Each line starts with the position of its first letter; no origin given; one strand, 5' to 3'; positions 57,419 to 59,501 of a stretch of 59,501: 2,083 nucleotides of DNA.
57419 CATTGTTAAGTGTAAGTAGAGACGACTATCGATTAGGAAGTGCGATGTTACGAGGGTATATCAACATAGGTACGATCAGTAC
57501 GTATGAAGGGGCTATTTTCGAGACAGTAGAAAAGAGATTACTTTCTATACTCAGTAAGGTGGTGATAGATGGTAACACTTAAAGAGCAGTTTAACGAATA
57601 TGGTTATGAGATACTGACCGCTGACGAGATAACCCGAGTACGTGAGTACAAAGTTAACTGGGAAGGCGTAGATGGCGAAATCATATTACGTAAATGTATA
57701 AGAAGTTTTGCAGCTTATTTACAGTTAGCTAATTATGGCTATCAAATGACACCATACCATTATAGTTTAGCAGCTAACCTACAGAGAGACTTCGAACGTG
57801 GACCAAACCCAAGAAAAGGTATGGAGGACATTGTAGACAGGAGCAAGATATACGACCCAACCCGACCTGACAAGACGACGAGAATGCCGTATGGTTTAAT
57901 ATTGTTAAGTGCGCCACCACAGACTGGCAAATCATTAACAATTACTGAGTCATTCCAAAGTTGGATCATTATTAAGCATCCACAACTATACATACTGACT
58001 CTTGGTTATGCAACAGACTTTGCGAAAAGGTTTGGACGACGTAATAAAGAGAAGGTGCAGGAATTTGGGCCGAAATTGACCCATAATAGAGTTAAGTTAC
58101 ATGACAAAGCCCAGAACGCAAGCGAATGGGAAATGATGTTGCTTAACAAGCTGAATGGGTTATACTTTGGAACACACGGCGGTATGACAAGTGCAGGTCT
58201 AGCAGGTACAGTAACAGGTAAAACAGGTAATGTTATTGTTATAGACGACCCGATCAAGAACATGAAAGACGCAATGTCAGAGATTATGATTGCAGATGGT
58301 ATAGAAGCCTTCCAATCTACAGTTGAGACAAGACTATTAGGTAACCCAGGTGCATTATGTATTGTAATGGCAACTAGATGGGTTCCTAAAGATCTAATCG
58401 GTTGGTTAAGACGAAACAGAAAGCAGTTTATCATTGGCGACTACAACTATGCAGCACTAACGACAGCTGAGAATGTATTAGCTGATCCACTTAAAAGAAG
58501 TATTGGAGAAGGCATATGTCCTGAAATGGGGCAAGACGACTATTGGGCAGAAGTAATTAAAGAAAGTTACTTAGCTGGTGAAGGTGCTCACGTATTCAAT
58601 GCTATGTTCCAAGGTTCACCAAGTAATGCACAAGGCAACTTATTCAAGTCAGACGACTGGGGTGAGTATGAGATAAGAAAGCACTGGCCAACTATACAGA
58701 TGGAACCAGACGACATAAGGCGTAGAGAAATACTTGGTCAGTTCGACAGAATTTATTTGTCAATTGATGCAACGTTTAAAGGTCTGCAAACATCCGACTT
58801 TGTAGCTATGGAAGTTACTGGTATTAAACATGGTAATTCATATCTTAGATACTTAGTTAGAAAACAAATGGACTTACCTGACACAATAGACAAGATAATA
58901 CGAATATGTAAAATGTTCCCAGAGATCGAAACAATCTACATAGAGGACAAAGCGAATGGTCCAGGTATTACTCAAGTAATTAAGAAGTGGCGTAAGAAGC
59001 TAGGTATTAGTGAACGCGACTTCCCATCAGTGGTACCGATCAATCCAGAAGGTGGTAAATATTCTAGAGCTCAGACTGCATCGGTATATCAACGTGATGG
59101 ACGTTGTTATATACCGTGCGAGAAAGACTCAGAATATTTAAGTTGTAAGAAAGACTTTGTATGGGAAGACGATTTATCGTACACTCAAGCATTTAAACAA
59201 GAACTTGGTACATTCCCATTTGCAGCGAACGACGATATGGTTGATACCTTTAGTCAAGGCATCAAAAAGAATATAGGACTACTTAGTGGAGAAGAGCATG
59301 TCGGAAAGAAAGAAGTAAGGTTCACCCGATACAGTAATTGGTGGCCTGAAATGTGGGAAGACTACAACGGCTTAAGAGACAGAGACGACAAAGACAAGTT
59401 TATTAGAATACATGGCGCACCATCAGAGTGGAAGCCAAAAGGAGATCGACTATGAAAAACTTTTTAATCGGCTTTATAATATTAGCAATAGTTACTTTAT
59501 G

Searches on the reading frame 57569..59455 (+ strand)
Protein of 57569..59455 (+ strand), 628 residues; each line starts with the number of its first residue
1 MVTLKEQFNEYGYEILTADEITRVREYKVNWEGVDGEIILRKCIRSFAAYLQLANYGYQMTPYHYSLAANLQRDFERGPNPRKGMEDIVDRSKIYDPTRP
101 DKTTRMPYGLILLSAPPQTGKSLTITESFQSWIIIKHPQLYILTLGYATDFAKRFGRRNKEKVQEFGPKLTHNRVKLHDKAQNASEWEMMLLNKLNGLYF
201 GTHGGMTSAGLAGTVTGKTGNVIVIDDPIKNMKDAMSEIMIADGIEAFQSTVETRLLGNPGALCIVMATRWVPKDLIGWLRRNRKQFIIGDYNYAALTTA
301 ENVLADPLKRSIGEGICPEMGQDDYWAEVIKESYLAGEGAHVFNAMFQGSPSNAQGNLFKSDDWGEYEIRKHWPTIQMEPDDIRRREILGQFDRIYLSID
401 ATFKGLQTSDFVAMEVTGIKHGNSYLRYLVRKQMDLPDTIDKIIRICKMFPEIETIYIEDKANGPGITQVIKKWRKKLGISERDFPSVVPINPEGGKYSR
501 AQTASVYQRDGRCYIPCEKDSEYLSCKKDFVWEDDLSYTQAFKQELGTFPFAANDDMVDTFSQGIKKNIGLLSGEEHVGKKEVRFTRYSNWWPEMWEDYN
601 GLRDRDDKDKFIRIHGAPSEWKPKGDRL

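Call 7: search_protein_families(library=phrogs, proteins=[window:57569-59455:+])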
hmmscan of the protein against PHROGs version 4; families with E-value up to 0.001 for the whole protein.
window:57569-59455:+ (628 aa): 4 families
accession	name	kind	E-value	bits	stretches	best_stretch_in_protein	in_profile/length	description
phrog_38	-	head and packaging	4.9e-69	234.8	1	38-606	266-733/760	terminase large subunit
phrog_4758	-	head and packaging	1.2e-37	130.6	1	112-288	61-225/243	terminase large subunit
phrog_5573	-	head and packaging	5.4e-23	82.7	1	313-567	24-233/250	terminase large subunit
phrog_30251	-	head and packaging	3.5e-09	36.4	1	111-280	58-221/799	terminase large subunit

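Call 10: find_related_loci(query=window:57569-59455:+, collection=viral_contigs, flank=10000)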
Query window:57569-59455:+ (628 aa) in viral_contigs; peptide patterns used: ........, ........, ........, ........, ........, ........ (x = any residue, [..] = any of these).
1 stretches matched a pattern; 1 encode a relative of the query (tblastn E <= 1e-3); 1 distinct loci.
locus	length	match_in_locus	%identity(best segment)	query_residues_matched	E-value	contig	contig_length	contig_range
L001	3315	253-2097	70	1-624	0e+0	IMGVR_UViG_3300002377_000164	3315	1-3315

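Call 14: find_encoding_contigs(protein=window:57569-59455:+, flank=10000, max_places=6)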
Protein window:57569-59455:+ (628 aa): 6 contigs read that carry it; 3 places shown.
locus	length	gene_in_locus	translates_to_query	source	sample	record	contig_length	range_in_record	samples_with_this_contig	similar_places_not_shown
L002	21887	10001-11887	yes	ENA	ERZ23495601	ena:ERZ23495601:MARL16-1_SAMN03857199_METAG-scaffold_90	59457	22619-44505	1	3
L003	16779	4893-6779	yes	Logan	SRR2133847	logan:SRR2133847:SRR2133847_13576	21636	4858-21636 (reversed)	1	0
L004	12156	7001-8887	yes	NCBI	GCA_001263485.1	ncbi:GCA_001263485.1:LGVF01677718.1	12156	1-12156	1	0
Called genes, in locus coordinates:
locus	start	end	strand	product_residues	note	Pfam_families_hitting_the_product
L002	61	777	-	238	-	-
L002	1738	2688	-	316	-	-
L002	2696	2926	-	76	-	-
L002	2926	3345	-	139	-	-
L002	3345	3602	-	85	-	-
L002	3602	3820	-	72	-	-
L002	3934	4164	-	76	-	-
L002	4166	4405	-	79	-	-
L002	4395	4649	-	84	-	-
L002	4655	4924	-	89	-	-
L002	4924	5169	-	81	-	-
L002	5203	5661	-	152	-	-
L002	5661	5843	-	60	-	-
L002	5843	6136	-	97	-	PF14207:DpnD-PcfM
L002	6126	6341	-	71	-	-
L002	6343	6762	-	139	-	-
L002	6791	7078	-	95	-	-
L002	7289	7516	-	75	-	-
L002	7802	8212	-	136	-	-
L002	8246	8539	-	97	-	-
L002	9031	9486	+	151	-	-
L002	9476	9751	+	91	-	-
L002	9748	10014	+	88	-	-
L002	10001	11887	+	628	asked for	-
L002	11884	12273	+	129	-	-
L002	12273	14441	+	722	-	-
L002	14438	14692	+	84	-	-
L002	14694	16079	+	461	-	-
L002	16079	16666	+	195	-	-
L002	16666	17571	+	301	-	-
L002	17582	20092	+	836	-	-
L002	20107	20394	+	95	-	-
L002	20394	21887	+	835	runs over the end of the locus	PF07581:Glug (faint)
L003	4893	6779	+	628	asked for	-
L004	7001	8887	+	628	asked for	-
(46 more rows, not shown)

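Call 15: find_homologous_proteins(query=window:57569-59455:+, max_evalue=1e-20)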
Query window:57569-59455:+ (628 aa): 693 proteins with E <= 1e-20 among 8000 candidates; the best 120 are listed.
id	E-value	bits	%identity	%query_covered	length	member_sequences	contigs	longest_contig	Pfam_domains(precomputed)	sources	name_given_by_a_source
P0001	0.0e+0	1480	100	100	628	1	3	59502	-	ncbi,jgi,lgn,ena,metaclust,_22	jgi:hypothetical protein|metaclust:\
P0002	0.0e+0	1115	75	99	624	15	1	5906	-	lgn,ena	-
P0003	0.0e+0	1110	75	99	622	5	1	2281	-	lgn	-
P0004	0.0e+0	1092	74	99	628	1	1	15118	-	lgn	-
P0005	0.0e+0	1082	73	99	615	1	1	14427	-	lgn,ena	-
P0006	0.0e+0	1080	73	99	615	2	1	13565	-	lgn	-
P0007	0.0e+0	1079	74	100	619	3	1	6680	-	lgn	-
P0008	0.0e+0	1078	72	100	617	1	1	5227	-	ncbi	-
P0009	0.0e+0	1074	72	100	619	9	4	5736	-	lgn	-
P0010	0.0e+0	1071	72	99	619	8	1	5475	-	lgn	-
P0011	0.0e+0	1067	72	99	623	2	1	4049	-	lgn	-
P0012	0.0e+0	1066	72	99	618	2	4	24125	PF03237.22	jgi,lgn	-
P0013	0.0e+0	1060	72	99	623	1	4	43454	-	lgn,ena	-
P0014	0.0e+0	1059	72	99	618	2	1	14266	-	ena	-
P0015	0.0e+0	1059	73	99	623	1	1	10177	-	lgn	-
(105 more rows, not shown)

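Call 18: find_related_loci(query=A1, collection=metagenome_contigs, flank=10000)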
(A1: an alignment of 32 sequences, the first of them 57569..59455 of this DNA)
Query A1 (628 aa) in metagenome_contigs; peptide patterns used: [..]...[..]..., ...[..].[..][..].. (x = any residue, [..] = any of these).
213 stretches matched a pattern; 132 encode a relative of the query (tblastn E <= 1e-3); the best 80 are kept; 79 distinct loci.
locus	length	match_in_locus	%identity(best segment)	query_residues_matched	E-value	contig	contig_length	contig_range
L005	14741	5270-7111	75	1-624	0e+0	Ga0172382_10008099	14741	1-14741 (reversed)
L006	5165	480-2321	72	1-624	0e+0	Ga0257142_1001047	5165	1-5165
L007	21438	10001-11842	72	1-624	0e+0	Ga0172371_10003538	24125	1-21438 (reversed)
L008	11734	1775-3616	72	1-624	0e+0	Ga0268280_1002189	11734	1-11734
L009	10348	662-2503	70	1-624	0e+0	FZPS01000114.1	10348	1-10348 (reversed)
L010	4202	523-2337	69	10-624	0e+0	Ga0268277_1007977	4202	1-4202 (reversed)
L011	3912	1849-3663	69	10-624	0e+0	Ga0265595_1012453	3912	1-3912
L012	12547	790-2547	63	1-622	0e+0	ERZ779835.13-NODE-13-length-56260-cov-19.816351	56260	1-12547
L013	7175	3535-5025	73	119-624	0e+0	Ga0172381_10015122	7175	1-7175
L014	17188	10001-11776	59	1-622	0e+0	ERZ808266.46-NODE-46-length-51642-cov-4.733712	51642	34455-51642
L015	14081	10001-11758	58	1-624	0e+0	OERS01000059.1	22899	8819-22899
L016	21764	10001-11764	59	1-625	0e+0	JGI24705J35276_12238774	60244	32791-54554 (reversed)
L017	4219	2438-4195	58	3-622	0e+0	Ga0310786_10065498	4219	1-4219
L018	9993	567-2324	57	1-623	0e+0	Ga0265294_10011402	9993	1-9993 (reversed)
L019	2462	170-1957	55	1-622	0e+0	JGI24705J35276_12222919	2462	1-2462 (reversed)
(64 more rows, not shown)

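Call 19: find_related_loci(query=A1, collection=viral_contigs, flank=10000)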
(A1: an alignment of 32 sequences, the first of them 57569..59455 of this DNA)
Query A1 (628 aa) in viral_contigs; peptide patterns used: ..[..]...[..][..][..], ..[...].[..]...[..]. (x = any residue, [..] = any of these).
32 stretches matched a pattern; 24 encode a relative of the query (tblastn E <= 1e-3); 24 distinct loci.
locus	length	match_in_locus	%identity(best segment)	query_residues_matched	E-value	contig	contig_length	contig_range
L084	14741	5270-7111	75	1-624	0e+0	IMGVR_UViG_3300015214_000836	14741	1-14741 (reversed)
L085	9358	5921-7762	75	1-624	0e+0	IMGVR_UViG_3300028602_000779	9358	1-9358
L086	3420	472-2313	72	1-624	0e+0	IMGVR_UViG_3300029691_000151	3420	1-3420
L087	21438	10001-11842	72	1-624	0e+0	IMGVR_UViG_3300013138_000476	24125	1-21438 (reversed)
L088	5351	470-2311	72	1-624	0e+0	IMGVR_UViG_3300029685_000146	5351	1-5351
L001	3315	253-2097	70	1-624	0e+0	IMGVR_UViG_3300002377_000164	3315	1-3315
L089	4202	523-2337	69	10-624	0e+0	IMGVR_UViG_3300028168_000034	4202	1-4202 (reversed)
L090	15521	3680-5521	68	1-624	0e+0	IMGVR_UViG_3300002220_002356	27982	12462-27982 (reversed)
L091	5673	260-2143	69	1-624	0e+0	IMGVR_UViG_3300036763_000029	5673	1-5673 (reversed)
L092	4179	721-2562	69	1-624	0e+0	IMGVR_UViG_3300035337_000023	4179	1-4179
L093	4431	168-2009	68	1-624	0e+0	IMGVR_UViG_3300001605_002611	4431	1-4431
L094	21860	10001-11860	68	1-624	0e+0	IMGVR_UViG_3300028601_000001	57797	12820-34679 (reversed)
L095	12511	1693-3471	69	1-603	0e+0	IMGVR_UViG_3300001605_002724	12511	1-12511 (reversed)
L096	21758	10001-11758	63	1-622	0e+0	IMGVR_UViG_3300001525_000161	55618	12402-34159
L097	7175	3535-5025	73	119-624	0e+0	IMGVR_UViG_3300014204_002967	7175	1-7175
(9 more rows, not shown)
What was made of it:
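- Tried and rejected: Conservation in related phages: TerL-anchored retrieval gave about 100 related loci (calls 10, 18, 19).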

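Call 61: search_dna_similar(query=window:57569-59455:+, collection=phages, mode=protein, max_evalue=1e-10, max_rows=25)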
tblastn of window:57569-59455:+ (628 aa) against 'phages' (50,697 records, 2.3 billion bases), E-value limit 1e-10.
Records with a match: 966; places in all: 966; records where one place covers at least 80% of the query: 9.
Best place of each record, by identity: <60% 966.
By first word of the organism name: Mycobacterium 418; Microbacterium 273; Gordonia 68; Xanthomonas 36; Yersinia 16; Bacillus 14; Lactococcus 11; Bacteriophage 10; Cyanophage 8; Burkholderia 8; and 48 more.
By host as written in the record: Mycobacterium smegmatis mc2 155 304; Microbacterium foliorum NRRL B-24224 SEA 111; Microbacterium foliorum NRRL B-24224 104; Mycobacterium smegmatis mc#155 67; Gordonia terrae 3612 50; - 27; Microbacterium paraoxydans NWU1 27; Yersinia enterocolitica 14; and 126 more.
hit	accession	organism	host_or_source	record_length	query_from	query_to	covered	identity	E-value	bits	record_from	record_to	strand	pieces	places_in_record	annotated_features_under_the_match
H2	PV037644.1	Bacillus phage vB_BcM_CUBc25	Bacillus cereus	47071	45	567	83%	30.1%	2e-56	213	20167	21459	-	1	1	terminase large subunit | hypothetical protein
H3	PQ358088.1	Staphylococcus phage TPWB-09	Staphylococcus sp.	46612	43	567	84%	29.8%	3e-60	224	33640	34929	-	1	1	terminase large subunit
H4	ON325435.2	Staphylococcus phage CUB-EPI_14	Staphylococcus epidermidis SE14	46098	101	567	74%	31.3%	2e-60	224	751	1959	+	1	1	terminase large subunit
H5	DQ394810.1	Lactococcus phage phismq86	-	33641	110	565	73%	32.0%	5e-51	196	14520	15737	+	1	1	putative terminase large subunit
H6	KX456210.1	Lactococcus phage 62501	Lactococcus lactis SMQ-86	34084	110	565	73%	32.0%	5e-51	196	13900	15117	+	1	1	putative terminase large subunit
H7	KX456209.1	Lactococcus phage 56701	Lactococcus lactis SMQ-86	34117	110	565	73%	32.0%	5e-51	196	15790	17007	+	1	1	putative terminase large subunit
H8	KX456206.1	Lactococcus phage 28201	Lactococcus lactis SMQ-86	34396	110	565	73%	32.0%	5e-51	196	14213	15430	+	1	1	putative terminase large subunit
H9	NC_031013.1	Lactococcus phage 28201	Lactococcus lactis SMQ-86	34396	110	565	73%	32.0%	5e-51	196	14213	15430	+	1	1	terminase large subunit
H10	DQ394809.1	Lactococcus phage ul36.t1k1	Lactococcus lactis SMQ-86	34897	110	565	73%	32.0%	5e-51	196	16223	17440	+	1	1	putative terminase large subunit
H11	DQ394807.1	Lactococcus phage ul36.k1t1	Lactococcus lactis SMQ-86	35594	110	565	73%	32.0%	5e-51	196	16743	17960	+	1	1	putative terminase large subunit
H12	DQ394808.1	Lactococcus phage ul36.t1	Lactococcus lactis SMQ-86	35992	110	565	73%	32.0%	5e-51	196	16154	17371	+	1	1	putative terminase large subunit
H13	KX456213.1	Lactococcus phage 98201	Lactococcus lactis SMQ-86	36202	110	565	73%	32.0%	5e-51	196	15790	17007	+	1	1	putative terminase large subunit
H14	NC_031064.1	Lactococcus phage 98201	Lactococcus lactis SMQ-86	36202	110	565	73%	32.0%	5e-51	196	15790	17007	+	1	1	terminase large subunit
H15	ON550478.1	Staphylococcus phage Sazerac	Staphylococcus epidermidis LM1680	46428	101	567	74%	31.1%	4e-60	223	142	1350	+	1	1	putative terminase large subunit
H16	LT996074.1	Bacteriophage sp.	-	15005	110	565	73%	31.8%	9e-51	196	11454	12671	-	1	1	record has no annotation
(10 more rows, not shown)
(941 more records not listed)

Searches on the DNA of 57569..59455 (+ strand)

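Call 22: search_rna_families(sources=[L007, L020, L021, L023, L085, L016, L096, L014], threshold=gathering)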
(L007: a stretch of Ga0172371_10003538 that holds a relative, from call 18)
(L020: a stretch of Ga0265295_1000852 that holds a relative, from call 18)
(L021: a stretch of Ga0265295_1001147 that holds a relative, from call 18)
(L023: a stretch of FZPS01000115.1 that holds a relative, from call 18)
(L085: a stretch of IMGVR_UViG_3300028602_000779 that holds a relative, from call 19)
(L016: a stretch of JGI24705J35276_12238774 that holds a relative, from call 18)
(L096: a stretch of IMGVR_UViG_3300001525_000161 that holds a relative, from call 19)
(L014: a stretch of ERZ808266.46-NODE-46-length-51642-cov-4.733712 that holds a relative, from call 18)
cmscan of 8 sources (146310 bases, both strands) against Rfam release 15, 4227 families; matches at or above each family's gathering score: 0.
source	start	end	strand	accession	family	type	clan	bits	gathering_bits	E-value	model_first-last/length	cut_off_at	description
